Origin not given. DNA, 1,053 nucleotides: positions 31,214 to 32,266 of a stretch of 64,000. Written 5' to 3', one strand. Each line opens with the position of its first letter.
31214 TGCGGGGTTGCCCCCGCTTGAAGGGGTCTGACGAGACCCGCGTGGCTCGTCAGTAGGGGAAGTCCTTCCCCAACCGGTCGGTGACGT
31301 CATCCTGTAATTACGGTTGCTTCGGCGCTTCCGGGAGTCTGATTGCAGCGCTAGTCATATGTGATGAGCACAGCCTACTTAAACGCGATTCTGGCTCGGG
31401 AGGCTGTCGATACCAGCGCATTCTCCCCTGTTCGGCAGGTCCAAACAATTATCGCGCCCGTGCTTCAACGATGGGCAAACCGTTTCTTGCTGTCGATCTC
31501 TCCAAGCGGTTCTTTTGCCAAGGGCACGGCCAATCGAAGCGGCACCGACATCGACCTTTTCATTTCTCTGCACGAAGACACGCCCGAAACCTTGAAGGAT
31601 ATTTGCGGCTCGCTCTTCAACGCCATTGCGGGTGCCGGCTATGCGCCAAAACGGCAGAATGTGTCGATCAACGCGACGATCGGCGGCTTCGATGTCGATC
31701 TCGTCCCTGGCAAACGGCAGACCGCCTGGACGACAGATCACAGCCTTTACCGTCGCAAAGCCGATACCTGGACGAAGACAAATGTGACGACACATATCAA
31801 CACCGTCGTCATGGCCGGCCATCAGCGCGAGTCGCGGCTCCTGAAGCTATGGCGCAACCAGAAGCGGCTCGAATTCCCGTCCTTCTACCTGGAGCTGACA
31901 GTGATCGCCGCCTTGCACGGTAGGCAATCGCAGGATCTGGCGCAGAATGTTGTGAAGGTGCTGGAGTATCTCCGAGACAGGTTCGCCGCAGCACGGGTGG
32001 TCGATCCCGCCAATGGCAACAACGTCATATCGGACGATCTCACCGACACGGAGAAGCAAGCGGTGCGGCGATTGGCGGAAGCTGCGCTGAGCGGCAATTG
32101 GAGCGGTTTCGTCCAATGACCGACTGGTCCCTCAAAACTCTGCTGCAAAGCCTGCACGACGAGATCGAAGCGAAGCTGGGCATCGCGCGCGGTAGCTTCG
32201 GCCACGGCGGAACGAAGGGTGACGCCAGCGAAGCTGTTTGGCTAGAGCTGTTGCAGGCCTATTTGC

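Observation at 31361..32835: Translationally coupled cGAS/SMODS-like nucleotidyltransferase + PD-(D/E)xK (DUF6602-like) two-gene module with no recognisable sensor domain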

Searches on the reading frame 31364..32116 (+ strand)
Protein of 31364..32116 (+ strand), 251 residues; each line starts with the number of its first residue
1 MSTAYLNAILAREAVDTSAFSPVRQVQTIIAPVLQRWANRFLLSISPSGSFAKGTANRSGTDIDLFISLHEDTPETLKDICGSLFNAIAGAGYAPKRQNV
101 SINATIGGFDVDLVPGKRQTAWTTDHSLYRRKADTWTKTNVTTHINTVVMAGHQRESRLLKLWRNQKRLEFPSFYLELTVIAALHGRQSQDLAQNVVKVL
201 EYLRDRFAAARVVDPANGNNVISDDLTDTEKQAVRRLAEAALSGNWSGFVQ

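Call 3: search_protein_families(library=pfam, proteins=[window:31364-32116:+], max_evalue=1)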
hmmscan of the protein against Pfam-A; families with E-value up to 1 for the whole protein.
window:31364-32116:+ (251 aa): 3 families
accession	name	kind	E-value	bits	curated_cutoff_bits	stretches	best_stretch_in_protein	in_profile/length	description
PF01909.29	NTP_transf_2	-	0.00013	22.7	21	1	43-77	15-51/93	Nucleotidyltransferase domain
PF18144.7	SMODS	-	0.0048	17.6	26.5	1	46-148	50-160/164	Second Messenger Oligonucleotide or Dinucleotide Synthetase domain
PF18765.7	Polbeta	-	0.14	12.8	26.9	1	49-78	20-49/93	Polymerase beta, Nucleotidyltransferase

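Call 4: search_protein_families(library=padloc, proteins=[window:31364-32116:+], max_evalue=1)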
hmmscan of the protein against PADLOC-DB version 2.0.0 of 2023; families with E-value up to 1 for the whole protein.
window:31364-32116:+ (251 aa): 16 families
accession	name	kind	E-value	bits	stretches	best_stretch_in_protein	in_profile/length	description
PDLC00803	Cyclase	-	2.6e-90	300.5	1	2-249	3-251/253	oligonucleotide-cyclase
PDLC00823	Cyclase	-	1.4e-16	59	1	46-241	47-250/285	oligonucleotide-cyclase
PDLC00776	Cyclase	-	2.1e-14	51.6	1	20-241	23-253/287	oligonucleotide-cyclase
PDLC00808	Cyclase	-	4.4e-14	50.5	2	45-203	54-236/325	oligonucleotide-cyclase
PDLC00773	Cyclase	-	3.5e-09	34.7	1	54-214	67-239/334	oligonucleotide-cyclase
PDLC00809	Cyclase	-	6.4e-08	30.5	1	48-241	48-261/295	oligonucleotide-cyclase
PDLC00802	Cyclase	-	4e-07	27.5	2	140-240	195-296/332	oligonucleotide-cyclase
PDLC00810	Cyclase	-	4.7e-07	27.6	1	49-241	53-269/335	oligonucleotide-cyclase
PDLC00814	Cyclase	-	3.3e-06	24.7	2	153-191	174-212/295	oligonucleotide-cyclase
PDLC00818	Cyclase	-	5.6e-06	24.1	1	109-240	132-261/322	oligonucleotide-cyclase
PDLC00769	Cyclase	-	8.3e-06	23.4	1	102-238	108-250/261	oligonucleotide-cyclase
PDLC00779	Cyclase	-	2.7e-05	21.7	1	124-240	148-266/345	oligonucleotide-cyclase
PDLC00785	Cyclase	-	0.00011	19.6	1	132-240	174-286/443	oligonucleotide-cyclase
PDLC00798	Cyclase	-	0.0071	13.8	1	95-167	107-183/344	oligonucleotide-cyclase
PDLC00786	Cyclase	-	0.0086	13.5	1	48-73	52-77/293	oligonucleotide-cyclase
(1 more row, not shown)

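Call 5: search_protein_families(library=ncbifam, proteins=[window:31364-32116:+], max_evalue=1)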
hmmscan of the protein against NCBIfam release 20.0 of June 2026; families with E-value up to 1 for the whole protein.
window:31364-32116:+ (251 aa): 4 families
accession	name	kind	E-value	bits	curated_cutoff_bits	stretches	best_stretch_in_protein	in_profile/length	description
NF041116.1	CBASS_cyclase_a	equivalog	2.6e-14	53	200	1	41-204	44-232/317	CBASS oligonucleotide cyclase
NF041117.1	CBASS_cyclase_b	equivalog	1.5e-07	31.3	200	1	49-240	42-246/275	CBASS oligonucleotide cyclase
TIGR03671.1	cca_archaeal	equivalog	6.4e-06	25.2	281.3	1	23-122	19-124/410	CCA tRNA nucleotidyltransferase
NF035938.1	EboA_domain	domain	0.06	13.6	50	1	138-215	60-134/140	EboA domain-containing protein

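Call 7: search_solved_structures(query=window:31364-32116:+, max_evalue=1, show_alignments=3)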
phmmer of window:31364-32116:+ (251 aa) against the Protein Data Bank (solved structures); distinct sequences matched with E-value up to 1: 6.
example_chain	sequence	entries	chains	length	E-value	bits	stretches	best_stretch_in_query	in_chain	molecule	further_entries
6p80_A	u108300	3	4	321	2.5e-06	30.7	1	41-181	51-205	E. coli MS115-1 NucC | E. coli MS115-1 CdnC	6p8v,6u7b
9sa4_A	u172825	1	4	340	0.0018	21.4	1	61-208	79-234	CD-NTase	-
9sa5_A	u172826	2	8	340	0.005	19.9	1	62-207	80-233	CD-NTase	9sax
6p8u_A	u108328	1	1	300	0.067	16.2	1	113-238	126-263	Nucleotidyltransferase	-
6p82_A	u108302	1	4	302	0.067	16.2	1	49-238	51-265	Nucleotidyltransferase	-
6p8j_C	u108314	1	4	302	0.38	13.7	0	133-238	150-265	Nucleotidyltransferase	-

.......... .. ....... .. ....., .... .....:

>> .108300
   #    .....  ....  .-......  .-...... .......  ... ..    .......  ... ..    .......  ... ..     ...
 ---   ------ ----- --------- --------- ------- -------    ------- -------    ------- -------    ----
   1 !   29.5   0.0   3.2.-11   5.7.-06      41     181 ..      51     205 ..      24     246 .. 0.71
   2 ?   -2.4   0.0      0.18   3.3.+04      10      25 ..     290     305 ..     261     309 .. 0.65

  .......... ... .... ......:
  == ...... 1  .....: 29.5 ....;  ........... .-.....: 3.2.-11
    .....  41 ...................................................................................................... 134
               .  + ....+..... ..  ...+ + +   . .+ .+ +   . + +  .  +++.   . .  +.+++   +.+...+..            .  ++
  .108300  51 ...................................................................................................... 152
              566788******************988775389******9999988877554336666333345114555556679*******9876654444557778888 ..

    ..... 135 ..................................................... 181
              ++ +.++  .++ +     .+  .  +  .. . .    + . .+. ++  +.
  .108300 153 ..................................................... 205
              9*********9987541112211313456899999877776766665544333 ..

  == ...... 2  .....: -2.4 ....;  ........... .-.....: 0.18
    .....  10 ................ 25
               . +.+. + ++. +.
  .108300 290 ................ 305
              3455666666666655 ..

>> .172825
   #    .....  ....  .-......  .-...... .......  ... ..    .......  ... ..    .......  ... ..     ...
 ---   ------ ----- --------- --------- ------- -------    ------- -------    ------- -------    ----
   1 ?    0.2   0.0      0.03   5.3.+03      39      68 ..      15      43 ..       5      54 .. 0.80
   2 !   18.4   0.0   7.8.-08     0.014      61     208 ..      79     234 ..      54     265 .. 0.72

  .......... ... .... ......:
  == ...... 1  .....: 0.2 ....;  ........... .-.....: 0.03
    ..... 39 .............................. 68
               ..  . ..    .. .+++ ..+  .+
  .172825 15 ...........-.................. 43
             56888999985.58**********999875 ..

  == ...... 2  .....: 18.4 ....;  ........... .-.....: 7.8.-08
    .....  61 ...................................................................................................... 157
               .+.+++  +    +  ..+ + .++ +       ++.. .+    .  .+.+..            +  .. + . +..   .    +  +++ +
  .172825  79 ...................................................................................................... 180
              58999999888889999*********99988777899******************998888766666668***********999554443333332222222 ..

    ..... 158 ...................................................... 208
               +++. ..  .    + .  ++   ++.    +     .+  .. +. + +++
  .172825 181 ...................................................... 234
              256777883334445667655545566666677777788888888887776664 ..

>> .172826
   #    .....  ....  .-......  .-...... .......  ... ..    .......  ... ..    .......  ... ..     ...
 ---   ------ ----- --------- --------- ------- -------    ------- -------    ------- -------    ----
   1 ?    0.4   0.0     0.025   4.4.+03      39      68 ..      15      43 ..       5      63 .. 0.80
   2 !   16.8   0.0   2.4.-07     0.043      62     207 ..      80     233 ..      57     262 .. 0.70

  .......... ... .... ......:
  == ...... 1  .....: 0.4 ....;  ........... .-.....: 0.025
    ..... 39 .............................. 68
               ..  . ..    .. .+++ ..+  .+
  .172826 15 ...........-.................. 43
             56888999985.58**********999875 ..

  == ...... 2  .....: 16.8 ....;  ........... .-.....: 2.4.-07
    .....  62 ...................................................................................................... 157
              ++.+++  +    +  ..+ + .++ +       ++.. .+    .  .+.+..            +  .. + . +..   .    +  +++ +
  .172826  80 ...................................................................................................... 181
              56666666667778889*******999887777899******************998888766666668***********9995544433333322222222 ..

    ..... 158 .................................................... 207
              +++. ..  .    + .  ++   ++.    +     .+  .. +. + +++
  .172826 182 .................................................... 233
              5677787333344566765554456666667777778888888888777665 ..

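Call 12: find_homologous_proteins(query=window:31364-32116:+, max_evalue=0.001)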
Query window:31364-32116:+ (251 aa): 2509 proteins with E <= 0.001 among 3986 candidates; the best 120 are listed.
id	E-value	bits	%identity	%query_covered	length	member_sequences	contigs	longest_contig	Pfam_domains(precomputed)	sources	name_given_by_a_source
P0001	9.2e-149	512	93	100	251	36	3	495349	-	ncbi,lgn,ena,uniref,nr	ncbi:nucleotidyltransferase domain-containing protein [Sphingobium lactosutens]|uniref:nucleotidyltr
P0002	2.0e-132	458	64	75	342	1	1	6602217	PF18144.8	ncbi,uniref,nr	ncbi:nucleotidyltransferase [Mesorhizobium erdmanii]|uniref:nucleotidyltransferase n=1 Tax=Mesorhizo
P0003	5.9e-104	365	66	100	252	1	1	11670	-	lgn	-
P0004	5.6e-103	362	66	100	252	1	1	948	-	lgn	-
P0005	5.8e-103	362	68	100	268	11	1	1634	-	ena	-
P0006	4.0e-102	359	67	100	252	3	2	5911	-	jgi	jgi:hypothetical protein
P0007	7.8e-102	358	67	98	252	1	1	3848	-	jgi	jgi:Nucleotidyltransferase domain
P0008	1.1e-101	358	68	98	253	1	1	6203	-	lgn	-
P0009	1.8e-101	357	66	100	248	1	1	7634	-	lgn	-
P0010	1.8e-101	357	68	99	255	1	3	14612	-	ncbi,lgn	ncbi:MAG: nucleotidyltransferase [Hyphomonadaceae bacterium]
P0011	1.9e-101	357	68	100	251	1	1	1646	-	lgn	-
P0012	3.8e-101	356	67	100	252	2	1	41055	-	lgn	-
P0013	1.1e-100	354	74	87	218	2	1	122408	PF01909.30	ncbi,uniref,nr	ncbi:nucleotidyltransferase domain-containing protein [Sphingomonas sp. SRS2]|uniref:nucleotidyltran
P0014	2.5e-100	353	65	100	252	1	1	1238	-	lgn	-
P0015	5.6e-100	352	65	100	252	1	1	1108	-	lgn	-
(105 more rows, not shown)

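Call 28: find_related_loci(query=A1, collection=genome_contigs, flank=6000)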
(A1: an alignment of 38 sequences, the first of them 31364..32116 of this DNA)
Query A1 (251 aa) in genome_contigs; peptide patterns used: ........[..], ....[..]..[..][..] (x = any residue, [..] = any of these).
282 stretches matched a pattern; 209 encode a relative of the query (tblastn E <= 1e-3); the best 80 are kept; 80 distinct loci.
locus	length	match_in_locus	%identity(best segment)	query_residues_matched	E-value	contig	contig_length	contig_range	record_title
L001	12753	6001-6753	93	1-251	2e-158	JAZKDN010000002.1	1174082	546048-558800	MAG: Pseudomonadota bacterium isolate DC_HB_01_SPN181219-bin053 DCHB01SPN_B053_0_000000000002, whole genome shotgun sequ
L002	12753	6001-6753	93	1-251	2e-158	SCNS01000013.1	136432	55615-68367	Sphingomonadaceae bacterium 3R27C6 NODE_13_length_136432_cov_18.403634, whole genome shotgun sequence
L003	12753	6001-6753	93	1-251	2e-158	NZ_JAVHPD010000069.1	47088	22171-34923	MAG: Sphingobium sp. isolate auto_66_95 WB_2019_0_1um_627_length_47088_cov_68, whole genome shotgun sequence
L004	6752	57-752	93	20-251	3e-146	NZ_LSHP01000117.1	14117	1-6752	Acidovorax delafieldii strain CCH4-A2 CCH4-A2_contig132, whole genome shotgun sequence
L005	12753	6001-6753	76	1-251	6e-128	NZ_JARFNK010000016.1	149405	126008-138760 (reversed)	Sphingobium arseniciresistens strain H39-3-25 spades_K_21_77_16, whole genome shotgun sequence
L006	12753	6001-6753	76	1-251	6e-128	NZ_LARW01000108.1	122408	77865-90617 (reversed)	Sphingomonas sp. SRS2 contig108, whole genome shotgun sequence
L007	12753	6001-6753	65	1-251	3e-105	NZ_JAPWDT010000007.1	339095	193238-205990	Agrobacterium sp. SOY23 7, whole genome shotgun sequence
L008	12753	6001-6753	66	1-251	4e-105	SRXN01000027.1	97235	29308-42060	Ensifer sp. MPMI2T NODE_27_length_97235_cov_10.8816, whole genome shotgun sequence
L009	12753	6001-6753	66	1-251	5e-105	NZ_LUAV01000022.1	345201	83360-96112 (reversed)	Ensifer aridi strain LMR001 LMR001-V1_scaffold022, whole genome shotgun sequence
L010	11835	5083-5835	65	1-251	3e-104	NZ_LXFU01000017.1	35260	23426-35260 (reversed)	Rhizobium sp. WYCCWR10014 C780, whole genome shotgun sequence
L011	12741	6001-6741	64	5-250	8e-102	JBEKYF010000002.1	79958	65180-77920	MAG: Terriglobales bacterium isolate SPRUCE 669 SPRUCE_669_2, whole genome shotgun sequence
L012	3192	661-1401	64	5-250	5e-102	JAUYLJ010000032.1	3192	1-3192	MAG: bacterium isolate C24_metabat.bin.3 C24_k141_1074222, whole genome shotgun sequence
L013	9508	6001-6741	65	5-250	7e-100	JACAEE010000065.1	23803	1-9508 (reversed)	MAG: Hydrogenophilaceae bacterium isolate L.E.AP.39 k119_1241663, whole genome shotgun sequence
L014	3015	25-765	62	5-250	4e-101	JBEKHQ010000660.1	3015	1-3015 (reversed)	MAG: Bryobacteraceae bacterium isolate SPRUCE 280 SPRUCE_280_660, whole genome shotgun sequence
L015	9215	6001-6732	63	5-247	1e-98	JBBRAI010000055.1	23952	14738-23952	MAG: Burkholderiales bacterium isolate Co_metawrap_2285 Cmw_2285_k141_5079257_length_23952_cov_19.9968, whole genome sho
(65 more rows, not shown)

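Call 37: search_solved_structures(query=A1, max_evalue=0.01, show_alignments=2)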
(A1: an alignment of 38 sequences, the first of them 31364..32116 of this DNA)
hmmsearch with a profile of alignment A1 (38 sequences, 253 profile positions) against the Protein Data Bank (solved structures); distinct sequences matched with E-value up to 0.01: 6.
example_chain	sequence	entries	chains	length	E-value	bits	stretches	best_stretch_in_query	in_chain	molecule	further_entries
6p80_A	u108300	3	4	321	1.5e-12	50.9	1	25-215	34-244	E. coli MS115-1 NucC | E. coli MS115-1 CdnC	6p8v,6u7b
6p8u_A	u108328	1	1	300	2.9e-07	33.5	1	49-244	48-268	Nucleotidyltransferase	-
6p82_A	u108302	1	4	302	3e-07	33.5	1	49-244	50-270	Nucleotidyltransferase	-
9sa4_A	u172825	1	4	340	1.7e-06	31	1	61-198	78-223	CD-NTase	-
9sa5_A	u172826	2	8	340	8.4e-06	28.8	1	63-199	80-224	CD-NTase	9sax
6p8j_C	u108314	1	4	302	1.5e-05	28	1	49-244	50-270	Nucleotidyltransferase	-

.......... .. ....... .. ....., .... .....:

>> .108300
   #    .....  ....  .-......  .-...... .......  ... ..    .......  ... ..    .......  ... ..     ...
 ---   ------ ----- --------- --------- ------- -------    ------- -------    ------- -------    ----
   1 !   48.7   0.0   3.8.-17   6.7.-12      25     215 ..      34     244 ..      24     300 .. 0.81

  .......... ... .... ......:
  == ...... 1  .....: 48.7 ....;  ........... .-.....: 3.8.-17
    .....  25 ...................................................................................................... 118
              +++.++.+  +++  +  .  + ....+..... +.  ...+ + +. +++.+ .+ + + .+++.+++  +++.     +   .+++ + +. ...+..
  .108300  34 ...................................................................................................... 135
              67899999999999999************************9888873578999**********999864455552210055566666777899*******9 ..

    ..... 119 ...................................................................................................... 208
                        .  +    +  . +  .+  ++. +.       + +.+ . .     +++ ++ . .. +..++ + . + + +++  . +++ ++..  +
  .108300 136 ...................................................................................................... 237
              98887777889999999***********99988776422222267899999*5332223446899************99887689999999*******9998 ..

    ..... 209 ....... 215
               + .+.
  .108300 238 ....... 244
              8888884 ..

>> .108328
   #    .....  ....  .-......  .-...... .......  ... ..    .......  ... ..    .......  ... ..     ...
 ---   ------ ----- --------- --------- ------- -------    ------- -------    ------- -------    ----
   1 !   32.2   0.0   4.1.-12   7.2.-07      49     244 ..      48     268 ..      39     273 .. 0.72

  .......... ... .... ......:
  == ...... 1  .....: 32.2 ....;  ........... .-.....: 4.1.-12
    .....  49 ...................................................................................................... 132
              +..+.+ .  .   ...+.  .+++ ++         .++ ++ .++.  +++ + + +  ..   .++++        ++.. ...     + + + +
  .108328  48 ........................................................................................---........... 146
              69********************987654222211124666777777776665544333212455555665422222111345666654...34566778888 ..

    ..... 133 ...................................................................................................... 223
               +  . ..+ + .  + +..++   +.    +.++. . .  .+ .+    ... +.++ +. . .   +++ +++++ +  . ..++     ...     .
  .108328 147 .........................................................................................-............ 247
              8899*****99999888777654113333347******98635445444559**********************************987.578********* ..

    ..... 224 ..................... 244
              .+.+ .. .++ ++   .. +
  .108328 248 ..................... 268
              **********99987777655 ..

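Call 38: predict_structure(alignment_id=A1)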
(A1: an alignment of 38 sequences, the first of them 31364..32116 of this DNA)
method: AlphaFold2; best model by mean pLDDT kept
length: 251 residues; sequences in the alignment: 38
mean_pLDDT: 86.6   pTM: 0.79
mean pLDDT of the five models: 86.6, 85.0, 84.9, 83.0, 81.1
residues with pLDDT >= 90: 111; 70-90: 120; 50-70: 20; < 50: 0
segments of 3 or more residues with pLDDT < 50: none
pLDDT, mean of each block of 10 residues (from residue 1): 87 85 85 96 90 84 87 95 97 93 91 93 87 83 89 91 64 82 91 92 90 76 80 87 73 61
secondary structure, 60 per line:
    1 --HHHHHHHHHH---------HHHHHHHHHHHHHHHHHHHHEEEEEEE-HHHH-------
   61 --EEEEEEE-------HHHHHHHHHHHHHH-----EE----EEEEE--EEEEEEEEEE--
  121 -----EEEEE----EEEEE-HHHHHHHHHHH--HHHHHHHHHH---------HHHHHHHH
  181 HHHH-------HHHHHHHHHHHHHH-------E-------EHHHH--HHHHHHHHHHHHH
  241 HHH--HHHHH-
elements in order: H3-12 H22-41 E42-48 H50-53 E63-69 H77-90 E102-106 E109-118 E126-130 E135-139 H141-151 H154-163 H173-184 H192-205 H222-225 H228-243 H246-250

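Call 41: fold_search(model_id=the predicted structure, library=pdb)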
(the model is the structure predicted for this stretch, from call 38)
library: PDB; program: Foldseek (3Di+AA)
matches with E <= 10: 877; with E <= 0.001: 280
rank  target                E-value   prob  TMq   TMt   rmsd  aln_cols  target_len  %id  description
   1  6u7b_A                2.2e-13  1.00  0.73  0.60   4.1       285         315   21  Structure of E. coli MS115-1 CdnC:HORMA-deltaN complex (released 2019-12-25)
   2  6p8v_G                6.4e-13  1.00  0.76  0.61   4.1       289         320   21  Structure of E. coli MS115-1 HORMA:CdnC:Trip13 complex (released 2019-12-25)
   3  6p80                  2.1e-12  1.00  0.76  0.61   4.0       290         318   20  Structure of E. coli MS115-1 CdnC + ATP (released 2019-12-25)
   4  6p8u_A                2.1e-11  1.00  0.73  0.63   3.6       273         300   19  Structure of P. aeruginosa ATCC27853 CdnD:HORMA2:Peptide 1 complex (released 2019-12-25)
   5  6p82_D                3.8e-11  1.00  0.74  0.63   3.4       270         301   19  Structure of P. aeruginosa ATCC27853 CdnD, Apo form 1 (released 2019-12-25)
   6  6p82_A                4.0e-11  1.00  0.72  0.61   3.5       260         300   20  Structure of P. aeruginosa ATCC27853 CdnD, Apo form 1 (released 2019-12-25)
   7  6p82_B                5.2e-11  1.00  0.78  0.66   3.3       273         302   21  Structure of P. aeruginosa ATCC27853 CdnD, Apo form 1 (released 2019-12-25)
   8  6p8j_A                3.1e-10  1.00  0.74  0.63   3.8       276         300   18  Structure of P. aeruginosa ATCC27853 CdnD D62N/D64N mutant bound to ATP (released 2019-12-25)
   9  6e0n                  6.7e-10  1.00  0.77  0.72   4.3       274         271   14  Structure of Elizabethkingia meningoseptica CdnE cyclic dinucleotide synthase with GTP and Apcpp (released 2019-02-20)
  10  6e0m                  9.2e-10  1.00  0.80  0.74   3.9       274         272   15  Structure of Elizabethkingia meningoseptica CdnE cyclic dinucleotide synthase (released 2019-02-20)
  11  6e0o_A                1.2e-09  1.00  0.78  0.72   4.3       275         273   14  Structure of Elizabethkingia meningoseptica CdnE cyclic dinucleotide synthase with pppA[3'-5']pA (released 2019-02-20)
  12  7ljo                  1.2e-09  1.00  0.73  0.65   5.2       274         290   13  Structure of the Bacteroides fragilis CD-NTase CdnB in complex with ADP (released 2021-06-02)
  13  7to3_C                2.0e-09  1.00  0.67  0.50   7.5       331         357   17  Structure of Enterobacter cloacae Cap2-CdnD02 2:2 complex (released 2023-01-11)
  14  6e0k                  3.2e-09  1.00  0.68  0.59   5.4       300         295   14  Structure of Rhodothermus marinus CdnE c-UMP-AMP synthase (released 2019-02-20)
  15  7d4j                  3.8e-09  1.00  0.67  0.51   5.7       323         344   17  ddATP complex of cyclic trinucleotide synthase CdnD (released 2021-03-17)
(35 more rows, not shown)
